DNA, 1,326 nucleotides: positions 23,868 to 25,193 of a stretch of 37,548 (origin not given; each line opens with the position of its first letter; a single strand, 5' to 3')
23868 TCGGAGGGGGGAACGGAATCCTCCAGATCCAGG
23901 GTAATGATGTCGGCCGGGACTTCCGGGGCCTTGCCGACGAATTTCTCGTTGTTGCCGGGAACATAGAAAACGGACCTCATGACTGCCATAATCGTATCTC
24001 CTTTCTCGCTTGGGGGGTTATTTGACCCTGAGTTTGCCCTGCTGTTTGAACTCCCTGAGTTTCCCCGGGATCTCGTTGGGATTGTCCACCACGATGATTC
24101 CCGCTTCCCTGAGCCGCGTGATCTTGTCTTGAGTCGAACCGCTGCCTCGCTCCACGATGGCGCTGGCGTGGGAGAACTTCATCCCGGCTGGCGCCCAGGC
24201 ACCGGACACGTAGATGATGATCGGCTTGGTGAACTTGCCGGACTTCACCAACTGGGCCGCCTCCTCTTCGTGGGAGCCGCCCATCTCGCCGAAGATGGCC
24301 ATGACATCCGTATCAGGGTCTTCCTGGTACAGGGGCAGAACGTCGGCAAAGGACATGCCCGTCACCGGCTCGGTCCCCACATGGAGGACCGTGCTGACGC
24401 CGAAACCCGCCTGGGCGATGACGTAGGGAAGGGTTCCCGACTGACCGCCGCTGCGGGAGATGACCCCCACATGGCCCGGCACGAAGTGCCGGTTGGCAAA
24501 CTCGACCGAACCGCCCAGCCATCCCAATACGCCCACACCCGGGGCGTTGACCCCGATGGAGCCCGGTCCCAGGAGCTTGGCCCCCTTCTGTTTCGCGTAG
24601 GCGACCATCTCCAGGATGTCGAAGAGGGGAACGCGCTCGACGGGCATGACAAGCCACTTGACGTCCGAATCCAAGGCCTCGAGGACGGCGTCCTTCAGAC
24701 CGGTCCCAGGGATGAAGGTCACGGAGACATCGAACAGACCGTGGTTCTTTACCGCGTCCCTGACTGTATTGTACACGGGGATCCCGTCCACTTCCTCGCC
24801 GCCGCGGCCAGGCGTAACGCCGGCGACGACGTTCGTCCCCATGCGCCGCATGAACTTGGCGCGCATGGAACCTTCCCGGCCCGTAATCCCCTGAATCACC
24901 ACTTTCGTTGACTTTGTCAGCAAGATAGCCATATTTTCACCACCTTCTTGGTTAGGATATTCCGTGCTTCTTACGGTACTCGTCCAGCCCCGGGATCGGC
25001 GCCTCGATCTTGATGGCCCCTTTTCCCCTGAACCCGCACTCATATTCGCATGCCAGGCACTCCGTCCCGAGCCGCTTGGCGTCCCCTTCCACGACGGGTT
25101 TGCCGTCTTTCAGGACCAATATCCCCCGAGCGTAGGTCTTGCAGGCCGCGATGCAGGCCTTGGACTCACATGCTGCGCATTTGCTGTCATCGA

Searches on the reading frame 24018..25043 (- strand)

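Call 7: search_protein_families(library=pfam, proteins=[window:24018-25043:-])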
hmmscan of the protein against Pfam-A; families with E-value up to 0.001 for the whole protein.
window:24018-25043:- (341 aa): 4 families
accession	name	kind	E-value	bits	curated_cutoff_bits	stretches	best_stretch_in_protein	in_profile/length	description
PF02629.25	CoA_binding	-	3.7e-21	76.1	22.3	1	43-132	1-92/97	CoA binding domain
PF00549.24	Ligase_CoA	-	1e-11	45.5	24.5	1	196-315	2-126/128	CoA-ligase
PF13607.11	Succ_CoA_lig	-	3e-11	43.7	27.4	1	189-324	1-130/138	Succinyl-CoA ligase like flavodoxin domain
PF13380.12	CoA_binding_2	-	4.1e-05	24.4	22.8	1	55-166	13-114/116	CoA binding domain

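Call 62: search_protein_families(library=ncbifam, proteins=[window:24018-25043:-], max_evalue=0.00001)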
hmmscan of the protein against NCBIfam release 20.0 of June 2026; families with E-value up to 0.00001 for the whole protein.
window:24018-25043:- (341 aa): 4 families
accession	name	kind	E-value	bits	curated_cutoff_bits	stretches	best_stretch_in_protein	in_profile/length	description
NF004230.0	PRK05678.1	equivalog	8.3e-79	264.8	336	1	38-332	1-287/291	succinate--CoA ligase subunit alpha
TIGR01019.1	sucCoAalpha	subfamily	3.3e-78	263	353.2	1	40-331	1-284/286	succinate--CoA ligase subunit alpha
TIGR02717.1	AcCoA-syn-alpha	equivalog_domain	1.9e-16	59.8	567.15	1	46-326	8-281/447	acetate--CoA ligase alpha subunit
NF045494.1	AcCoALig_Archglob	equivalog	2.2e-09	36.3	1200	1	104-334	282-503/665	acetate--CoA ligase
